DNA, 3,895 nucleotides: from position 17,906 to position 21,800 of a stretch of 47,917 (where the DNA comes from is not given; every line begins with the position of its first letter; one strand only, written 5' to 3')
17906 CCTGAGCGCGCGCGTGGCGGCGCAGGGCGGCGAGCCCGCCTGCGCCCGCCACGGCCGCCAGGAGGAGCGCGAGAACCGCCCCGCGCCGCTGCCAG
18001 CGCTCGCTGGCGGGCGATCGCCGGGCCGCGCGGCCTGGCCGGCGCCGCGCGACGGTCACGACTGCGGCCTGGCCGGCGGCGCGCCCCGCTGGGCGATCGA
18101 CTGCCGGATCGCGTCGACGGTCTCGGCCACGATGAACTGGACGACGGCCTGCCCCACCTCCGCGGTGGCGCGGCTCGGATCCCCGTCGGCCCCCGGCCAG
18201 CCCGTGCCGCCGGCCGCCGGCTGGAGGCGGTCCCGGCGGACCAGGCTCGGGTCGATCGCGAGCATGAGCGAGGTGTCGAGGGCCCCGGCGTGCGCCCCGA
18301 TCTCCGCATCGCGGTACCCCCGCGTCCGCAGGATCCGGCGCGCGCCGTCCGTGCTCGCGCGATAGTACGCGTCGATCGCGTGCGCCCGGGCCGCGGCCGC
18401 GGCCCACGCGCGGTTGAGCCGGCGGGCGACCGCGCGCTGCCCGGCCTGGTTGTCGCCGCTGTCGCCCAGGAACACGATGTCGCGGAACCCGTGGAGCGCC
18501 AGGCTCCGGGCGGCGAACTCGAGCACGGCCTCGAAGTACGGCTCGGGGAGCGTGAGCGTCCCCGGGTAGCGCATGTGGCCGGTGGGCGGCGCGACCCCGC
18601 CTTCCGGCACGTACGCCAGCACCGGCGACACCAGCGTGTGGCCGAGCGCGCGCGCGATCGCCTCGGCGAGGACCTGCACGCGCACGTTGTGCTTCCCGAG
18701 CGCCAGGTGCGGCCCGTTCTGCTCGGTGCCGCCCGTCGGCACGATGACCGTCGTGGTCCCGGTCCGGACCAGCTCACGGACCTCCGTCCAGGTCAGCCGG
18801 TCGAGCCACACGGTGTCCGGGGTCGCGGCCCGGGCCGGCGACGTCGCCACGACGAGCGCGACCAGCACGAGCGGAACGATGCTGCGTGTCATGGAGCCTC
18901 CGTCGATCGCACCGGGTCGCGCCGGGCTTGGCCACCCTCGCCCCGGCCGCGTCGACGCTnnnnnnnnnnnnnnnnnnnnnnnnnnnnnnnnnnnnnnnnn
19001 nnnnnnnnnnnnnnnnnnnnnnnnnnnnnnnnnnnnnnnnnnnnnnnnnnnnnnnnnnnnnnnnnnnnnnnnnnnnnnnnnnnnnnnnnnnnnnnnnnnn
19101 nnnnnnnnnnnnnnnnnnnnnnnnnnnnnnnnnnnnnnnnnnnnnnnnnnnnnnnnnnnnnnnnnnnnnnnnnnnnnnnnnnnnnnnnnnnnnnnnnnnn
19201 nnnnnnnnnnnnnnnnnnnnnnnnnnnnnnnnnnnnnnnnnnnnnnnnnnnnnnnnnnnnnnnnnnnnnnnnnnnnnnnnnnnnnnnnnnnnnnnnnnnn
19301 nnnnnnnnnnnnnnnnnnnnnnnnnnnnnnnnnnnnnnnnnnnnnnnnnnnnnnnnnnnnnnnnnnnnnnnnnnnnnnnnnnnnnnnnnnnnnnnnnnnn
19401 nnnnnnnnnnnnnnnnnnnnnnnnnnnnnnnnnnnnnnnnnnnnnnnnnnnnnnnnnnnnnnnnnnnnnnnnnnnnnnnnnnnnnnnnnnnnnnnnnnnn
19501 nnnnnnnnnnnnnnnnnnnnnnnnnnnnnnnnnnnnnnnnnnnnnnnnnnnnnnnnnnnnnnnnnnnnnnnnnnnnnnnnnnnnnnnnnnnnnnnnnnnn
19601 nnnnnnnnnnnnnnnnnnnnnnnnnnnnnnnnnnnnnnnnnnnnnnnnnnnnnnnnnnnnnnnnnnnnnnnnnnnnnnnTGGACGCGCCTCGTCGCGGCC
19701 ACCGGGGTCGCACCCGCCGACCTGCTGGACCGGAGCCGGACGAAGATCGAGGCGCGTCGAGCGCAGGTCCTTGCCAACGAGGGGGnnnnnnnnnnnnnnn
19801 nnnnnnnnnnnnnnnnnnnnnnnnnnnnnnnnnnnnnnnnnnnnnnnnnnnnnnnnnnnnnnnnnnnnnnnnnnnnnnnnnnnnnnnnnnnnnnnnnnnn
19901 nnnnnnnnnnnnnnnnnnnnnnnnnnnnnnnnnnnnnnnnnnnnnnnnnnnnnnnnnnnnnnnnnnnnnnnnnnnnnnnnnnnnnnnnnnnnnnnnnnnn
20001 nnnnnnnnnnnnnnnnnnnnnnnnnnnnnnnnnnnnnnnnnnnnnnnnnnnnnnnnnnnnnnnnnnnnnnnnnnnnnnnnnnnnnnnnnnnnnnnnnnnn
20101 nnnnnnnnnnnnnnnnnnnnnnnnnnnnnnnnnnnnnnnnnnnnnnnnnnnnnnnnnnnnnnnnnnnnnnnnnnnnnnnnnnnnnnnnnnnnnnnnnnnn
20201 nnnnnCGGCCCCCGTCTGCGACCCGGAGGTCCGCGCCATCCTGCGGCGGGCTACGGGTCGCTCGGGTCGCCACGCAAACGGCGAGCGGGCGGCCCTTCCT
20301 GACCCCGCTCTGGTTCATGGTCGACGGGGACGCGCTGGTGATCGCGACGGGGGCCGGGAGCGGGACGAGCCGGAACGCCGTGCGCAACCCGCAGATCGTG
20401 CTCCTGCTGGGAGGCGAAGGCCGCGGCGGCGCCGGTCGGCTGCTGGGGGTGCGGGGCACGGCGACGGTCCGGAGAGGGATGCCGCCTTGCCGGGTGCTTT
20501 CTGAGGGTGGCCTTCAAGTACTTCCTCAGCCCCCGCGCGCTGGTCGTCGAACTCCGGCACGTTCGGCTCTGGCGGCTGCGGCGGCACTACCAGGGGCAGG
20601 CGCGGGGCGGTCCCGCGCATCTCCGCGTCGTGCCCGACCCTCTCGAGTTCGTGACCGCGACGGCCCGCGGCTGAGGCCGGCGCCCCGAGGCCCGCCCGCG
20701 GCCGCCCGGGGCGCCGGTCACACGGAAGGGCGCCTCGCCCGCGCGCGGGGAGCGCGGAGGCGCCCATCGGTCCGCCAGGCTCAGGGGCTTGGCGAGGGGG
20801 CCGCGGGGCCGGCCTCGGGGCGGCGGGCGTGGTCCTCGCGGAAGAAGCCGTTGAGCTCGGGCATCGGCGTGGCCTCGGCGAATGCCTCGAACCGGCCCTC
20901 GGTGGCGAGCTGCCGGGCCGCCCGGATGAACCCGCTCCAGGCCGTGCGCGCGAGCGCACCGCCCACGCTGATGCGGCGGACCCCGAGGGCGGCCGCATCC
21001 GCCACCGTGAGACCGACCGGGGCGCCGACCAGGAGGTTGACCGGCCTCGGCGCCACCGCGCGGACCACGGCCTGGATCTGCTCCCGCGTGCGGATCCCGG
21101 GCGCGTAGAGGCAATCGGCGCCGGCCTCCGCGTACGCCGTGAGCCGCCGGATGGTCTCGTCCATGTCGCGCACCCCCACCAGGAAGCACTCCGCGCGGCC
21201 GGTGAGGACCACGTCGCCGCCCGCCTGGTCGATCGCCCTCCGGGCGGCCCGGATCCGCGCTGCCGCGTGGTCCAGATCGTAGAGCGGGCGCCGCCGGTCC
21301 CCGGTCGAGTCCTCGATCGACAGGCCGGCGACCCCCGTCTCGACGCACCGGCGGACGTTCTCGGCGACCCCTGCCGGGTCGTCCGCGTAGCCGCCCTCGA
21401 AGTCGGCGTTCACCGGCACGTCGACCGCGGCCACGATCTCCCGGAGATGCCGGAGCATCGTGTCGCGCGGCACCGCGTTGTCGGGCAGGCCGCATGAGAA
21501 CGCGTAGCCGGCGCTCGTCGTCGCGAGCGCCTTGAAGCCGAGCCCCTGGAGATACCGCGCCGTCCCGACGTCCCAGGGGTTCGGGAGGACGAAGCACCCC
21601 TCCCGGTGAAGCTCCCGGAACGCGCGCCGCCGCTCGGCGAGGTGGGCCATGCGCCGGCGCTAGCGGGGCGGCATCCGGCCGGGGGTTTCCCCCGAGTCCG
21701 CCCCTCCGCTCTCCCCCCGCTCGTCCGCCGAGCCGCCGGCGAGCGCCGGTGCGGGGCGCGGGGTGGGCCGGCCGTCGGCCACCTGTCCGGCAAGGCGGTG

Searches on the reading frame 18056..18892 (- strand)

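Call 21: search_protein_families(library=pfam, proteins=[window:18056-18892:-])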
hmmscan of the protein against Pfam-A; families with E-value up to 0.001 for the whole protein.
window:18056-18892:- (278 aa): 1 family
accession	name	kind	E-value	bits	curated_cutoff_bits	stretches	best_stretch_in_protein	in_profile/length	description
PF02633.19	Creatininase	-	8.7e-43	146.9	31.3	1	32-262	2-238/238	Creatinine amidohydrolase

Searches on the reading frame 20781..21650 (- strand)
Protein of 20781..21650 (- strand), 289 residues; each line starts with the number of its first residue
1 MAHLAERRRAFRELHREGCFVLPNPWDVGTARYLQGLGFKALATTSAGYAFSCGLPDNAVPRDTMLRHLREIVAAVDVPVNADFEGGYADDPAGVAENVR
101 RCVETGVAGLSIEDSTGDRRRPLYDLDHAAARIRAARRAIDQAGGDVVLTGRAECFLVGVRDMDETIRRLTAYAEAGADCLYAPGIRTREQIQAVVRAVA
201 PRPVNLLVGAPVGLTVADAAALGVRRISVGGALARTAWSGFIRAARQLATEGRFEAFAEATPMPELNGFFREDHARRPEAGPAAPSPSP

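Call 21: search_protein_families(library=pfam, proteins=[window:20781-21650:-])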
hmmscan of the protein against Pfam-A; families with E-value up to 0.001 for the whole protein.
window:20781-21650:- (289 aa): 1 family
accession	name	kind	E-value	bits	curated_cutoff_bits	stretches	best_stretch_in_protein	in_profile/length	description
PF13714.12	PEP_mutase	-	1.3e-79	267.6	31.5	1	11-248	1-239/240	Phosphoenolpyruvate phosphomutase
